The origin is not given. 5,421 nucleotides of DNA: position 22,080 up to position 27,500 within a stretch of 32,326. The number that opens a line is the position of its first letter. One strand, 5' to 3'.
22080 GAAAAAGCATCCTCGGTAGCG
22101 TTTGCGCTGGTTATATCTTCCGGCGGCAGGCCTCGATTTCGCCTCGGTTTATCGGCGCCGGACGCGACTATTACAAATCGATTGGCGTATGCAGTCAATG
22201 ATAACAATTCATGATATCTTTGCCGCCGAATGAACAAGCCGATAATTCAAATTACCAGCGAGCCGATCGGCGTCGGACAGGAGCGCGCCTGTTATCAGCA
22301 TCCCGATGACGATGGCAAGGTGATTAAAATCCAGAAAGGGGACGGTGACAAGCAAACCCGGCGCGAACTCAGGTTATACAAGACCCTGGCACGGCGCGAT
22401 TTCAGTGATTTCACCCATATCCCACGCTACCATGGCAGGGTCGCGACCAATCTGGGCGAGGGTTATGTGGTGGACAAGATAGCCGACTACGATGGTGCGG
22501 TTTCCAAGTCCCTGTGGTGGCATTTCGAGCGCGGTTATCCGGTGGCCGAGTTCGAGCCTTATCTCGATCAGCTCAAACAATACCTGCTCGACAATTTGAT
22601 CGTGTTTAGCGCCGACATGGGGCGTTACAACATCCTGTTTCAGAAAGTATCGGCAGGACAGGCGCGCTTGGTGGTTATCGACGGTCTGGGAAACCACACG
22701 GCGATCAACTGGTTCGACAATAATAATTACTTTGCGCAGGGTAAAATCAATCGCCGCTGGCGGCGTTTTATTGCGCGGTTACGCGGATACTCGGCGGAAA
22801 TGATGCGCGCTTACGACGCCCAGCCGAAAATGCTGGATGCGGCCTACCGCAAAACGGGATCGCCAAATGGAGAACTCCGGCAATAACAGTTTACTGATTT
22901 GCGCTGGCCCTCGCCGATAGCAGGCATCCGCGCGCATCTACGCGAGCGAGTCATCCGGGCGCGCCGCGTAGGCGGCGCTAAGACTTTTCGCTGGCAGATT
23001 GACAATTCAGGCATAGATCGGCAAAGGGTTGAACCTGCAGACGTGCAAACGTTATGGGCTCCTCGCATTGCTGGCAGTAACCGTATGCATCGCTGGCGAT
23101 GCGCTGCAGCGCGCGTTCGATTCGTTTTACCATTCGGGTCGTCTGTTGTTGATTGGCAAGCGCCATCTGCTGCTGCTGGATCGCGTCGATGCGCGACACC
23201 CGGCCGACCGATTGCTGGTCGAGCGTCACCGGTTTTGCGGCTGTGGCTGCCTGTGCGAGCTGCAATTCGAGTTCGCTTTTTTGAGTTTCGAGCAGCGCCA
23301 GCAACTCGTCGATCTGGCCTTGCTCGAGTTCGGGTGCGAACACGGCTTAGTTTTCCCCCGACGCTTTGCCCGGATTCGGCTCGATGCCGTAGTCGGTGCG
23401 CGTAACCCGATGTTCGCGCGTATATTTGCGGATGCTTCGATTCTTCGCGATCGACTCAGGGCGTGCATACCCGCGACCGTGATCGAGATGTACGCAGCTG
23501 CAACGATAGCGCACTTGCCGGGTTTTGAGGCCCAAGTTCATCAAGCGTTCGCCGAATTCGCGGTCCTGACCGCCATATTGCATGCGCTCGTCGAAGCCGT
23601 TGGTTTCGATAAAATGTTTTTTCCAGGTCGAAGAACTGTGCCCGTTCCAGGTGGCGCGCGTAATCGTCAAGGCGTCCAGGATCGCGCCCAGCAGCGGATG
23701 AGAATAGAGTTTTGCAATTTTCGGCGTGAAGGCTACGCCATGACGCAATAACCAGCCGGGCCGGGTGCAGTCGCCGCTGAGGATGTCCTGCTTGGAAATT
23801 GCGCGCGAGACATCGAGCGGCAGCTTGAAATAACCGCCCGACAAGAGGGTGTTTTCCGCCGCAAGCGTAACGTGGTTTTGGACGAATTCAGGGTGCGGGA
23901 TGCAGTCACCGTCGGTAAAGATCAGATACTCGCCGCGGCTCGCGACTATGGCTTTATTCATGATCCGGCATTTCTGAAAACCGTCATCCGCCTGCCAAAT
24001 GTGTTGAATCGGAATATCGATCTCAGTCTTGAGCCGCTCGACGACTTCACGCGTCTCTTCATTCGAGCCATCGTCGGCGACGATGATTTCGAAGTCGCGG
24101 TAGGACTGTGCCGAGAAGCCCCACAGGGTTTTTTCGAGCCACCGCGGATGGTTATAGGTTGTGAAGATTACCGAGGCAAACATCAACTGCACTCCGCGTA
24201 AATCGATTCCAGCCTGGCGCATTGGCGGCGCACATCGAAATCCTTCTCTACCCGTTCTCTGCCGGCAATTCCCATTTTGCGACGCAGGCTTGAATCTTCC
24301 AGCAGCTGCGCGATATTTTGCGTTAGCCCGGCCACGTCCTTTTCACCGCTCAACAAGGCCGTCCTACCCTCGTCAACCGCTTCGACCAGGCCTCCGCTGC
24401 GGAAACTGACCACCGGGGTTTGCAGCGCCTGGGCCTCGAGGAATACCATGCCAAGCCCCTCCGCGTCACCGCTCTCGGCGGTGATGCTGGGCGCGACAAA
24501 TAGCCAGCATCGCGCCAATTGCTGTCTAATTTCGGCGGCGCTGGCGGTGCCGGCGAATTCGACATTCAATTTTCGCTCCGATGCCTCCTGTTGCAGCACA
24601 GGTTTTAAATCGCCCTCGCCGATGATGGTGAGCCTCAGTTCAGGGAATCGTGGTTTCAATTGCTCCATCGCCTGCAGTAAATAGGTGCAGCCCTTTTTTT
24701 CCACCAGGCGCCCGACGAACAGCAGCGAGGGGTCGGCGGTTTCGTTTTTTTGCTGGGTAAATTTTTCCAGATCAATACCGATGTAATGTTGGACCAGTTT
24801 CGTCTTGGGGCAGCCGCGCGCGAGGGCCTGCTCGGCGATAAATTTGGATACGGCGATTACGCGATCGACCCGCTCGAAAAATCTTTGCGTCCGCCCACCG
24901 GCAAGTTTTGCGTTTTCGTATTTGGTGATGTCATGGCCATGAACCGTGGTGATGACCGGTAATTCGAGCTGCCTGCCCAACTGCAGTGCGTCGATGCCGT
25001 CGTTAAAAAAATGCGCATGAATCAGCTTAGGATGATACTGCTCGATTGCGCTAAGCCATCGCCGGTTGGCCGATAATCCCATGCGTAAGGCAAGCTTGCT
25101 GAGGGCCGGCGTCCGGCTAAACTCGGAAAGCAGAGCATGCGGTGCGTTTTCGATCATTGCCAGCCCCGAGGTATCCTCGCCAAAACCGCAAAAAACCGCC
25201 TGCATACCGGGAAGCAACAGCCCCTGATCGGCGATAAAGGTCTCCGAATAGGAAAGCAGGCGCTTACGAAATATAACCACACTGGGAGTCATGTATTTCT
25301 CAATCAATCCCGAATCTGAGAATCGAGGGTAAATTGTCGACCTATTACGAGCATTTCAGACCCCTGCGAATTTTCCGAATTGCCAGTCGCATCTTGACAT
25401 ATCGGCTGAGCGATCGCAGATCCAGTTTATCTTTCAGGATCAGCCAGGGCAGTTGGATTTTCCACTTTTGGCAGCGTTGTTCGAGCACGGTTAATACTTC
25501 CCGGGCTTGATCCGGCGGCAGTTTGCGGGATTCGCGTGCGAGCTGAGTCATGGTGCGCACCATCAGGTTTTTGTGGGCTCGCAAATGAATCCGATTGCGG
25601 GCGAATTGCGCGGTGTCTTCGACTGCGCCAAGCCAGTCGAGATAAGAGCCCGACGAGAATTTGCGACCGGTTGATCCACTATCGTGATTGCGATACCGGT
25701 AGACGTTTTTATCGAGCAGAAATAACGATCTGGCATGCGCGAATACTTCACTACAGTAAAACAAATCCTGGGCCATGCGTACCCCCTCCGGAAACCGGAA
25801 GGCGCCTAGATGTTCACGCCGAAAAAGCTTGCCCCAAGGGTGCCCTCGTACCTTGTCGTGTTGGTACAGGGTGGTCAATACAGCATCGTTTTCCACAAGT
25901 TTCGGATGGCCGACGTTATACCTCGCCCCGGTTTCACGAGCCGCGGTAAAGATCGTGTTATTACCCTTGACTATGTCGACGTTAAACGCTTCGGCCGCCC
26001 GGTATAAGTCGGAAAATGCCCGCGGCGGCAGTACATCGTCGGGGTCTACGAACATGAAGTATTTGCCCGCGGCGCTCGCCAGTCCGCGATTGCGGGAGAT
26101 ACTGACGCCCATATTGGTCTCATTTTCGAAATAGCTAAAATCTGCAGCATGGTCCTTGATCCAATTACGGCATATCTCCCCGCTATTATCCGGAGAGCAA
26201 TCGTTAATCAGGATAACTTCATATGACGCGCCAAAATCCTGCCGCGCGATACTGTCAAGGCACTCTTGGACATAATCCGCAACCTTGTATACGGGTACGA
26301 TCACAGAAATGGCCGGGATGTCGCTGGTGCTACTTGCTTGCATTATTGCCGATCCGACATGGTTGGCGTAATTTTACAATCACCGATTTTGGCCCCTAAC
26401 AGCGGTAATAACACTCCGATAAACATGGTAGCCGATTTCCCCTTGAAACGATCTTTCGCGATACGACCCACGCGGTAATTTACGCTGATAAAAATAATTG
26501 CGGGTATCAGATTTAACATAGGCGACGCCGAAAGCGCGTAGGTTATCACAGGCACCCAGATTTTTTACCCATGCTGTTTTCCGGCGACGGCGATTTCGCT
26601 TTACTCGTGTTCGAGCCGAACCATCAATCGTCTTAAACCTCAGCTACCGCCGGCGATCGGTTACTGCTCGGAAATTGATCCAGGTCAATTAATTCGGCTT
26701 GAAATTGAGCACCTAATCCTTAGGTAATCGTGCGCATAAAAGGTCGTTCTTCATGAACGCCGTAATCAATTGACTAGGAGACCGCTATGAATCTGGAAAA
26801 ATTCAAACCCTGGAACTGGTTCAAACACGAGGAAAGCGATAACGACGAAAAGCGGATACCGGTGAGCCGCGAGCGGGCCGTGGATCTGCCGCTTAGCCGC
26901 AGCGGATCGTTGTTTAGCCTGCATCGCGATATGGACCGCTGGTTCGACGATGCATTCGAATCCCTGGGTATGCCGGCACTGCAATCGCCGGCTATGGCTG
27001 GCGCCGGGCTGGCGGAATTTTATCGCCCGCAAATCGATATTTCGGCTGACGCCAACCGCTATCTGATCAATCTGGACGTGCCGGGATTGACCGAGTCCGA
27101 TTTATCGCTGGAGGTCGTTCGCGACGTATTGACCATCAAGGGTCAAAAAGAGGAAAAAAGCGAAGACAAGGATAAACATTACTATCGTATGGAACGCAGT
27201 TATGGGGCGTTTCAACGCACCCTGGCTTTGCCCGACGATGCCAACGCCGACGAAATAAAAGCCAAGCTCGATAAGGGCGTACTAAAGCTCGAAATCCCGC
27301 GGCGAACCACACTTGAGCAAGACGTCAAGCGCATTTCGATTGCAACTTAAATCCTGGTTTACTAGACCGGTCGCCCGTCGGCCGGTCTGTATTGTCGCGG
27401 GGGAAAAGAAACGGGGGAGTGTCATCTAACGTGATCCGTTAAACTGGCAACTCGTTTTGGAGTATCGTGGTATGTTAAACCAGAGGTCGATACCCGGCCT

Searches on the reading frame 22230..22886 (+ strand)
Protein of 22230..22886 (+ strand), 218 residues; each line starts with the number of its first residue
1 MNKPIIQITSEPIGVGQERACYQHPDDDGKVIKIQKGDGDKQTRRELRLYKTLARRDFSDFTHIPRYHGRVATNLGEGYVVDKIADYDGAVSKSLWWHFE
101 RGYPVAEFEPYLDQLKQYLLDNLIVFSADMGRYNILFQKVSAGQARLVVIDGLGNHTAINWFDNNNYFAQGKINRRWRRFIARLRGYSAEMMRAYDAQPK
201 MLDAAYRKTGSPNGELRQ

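Call 74: search_protein_families(library=pfam, max_evalue=0.001, proteins=[window:22230-22886:+])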
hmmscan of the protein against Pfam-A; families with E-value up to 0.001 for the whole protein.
window:22230-22886:+ (218 aa): 1 family
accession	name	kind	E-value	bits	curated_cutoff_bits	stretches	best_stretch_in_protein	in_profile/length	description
PF10707.15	YrbL-PhoP_reg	-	1.4e-44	152.4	31.5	1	11-184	7-184/185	PhoP regulatory network protein YrbL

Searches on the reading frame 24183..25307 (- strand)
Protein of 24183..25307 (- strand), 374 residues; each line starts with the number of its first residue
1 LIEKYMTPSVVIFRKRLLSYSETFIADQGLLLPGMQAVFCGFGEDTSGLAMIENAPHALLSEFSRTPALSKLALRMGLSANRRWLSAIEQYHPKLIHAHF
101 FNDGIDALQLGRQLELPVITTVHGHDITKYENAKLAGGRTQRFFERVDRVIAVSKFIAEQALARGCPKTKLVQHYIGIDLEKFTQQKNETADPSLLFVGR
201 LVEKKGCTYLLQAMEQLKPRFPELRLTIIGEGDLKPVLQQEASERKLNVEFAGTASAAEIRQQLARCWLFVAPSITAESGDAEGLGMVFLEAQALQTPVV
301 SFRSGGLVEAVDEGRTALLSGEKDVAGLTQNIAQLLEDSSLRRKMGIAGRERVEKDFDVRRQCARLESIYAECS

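Call 74: search_protein_families(library=pfam, max_evalue=0.001, proteins=[window:24183-25307:-])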
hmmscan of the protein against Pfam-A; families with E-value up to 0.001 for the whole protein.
window:24183-25307:- (374 aa): 6 families
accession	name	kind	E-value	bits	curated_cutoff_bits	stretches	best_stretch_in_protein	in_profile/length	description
PF00534.26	Glycos_transf_1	-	5.6e-36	124.1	26.4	1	184-352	7-172/172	Glycosyl transferases group 1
PF13692.12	Glyco_trans_1_4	-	7e-32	111.1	27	1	193-338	2-142/142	Glycosyl transferases group 1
PF13439.12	Glyco_transf_4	-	8.9e-18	65.3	28.5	1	60-182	40-170/170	Glycosyltransferase Family 4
PF20706.3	GT4-conflict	-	4e-13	49.5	26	1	139-314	139-323/385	Family 4 Glycosyltransferase in conflict systems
PF13579.12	Glyco_trans_4_4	-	2.5e-11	44.6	29.7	1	78-173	60-154/158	Glycosyl transferase 4-like domain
PF13524.12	Glyco_trans_1_2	-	6.1e-08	33.2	25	1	214-366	6-142/144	Glycosyl transferase-like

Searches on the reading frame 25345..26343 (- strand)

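Call 6: search_protein_families(library=pfam, max_evalue=1, proteins=[window:25345-26343:-])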
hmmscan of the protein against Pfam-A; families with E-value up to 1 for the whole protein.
window:25345-26343:- (332 aa): 3 families
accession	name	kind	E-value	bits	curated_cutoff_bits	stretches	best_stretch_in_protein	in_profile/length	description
PF00535.33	Glycos_transf_2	-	3.7e-29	102.2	23.3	1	13-137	1-123/168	Glycosyl transferase family 2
PF13641.12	Glyco_tranf_2_3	-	1.4e-11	45.3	27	1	10-204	1-198/230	Glycosyltransferase like family 2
PF10111.15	Glyco_tranf_2_2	-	2.1e-10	41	27.3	1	13-115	1-104/276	Glycosyltransferase like family 2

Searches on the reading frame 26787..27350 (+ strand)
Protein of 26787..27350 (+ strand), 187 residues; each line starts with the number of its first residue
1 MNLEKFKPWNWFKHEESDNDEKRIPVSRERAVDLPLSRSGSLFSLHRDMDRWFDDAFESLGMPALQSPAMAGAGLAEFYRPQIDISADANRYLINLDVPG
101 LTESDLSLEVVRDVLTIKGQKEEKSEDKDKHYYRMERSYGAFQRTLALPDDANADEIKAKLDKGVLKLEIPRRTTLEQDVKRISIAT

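Call 6: search_protein_families(library=pfam, max_evalue=1, proteins=[window:26787-27350:+])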
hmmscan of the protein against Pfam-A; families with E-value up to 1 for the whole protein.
window:26787-27350:+ (187 aa): 4 families
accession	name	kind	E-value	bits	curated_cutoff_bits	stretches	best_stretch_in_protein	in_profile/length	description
PF00011.27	HSP20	-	6e-27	94.2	20.8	1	84-185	1-101/102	Hsp20/alpha crystallin family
PF17886.7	ArsA_HSP20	-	3.3e-05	23.8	22.5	1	90-167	2-60/63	HSP20-like domain found in ArsA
PF21634.3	MOV-10_beta-barrel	-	0.12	12.3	23.6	1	88-132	12-54/88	Helicase MOV-10, beta-barrel domain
PF22632.2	BphC_D1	-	0.17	12.2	27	0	47-64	9-26/51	Dihydroxybiphenyl dioxygenase BphC D1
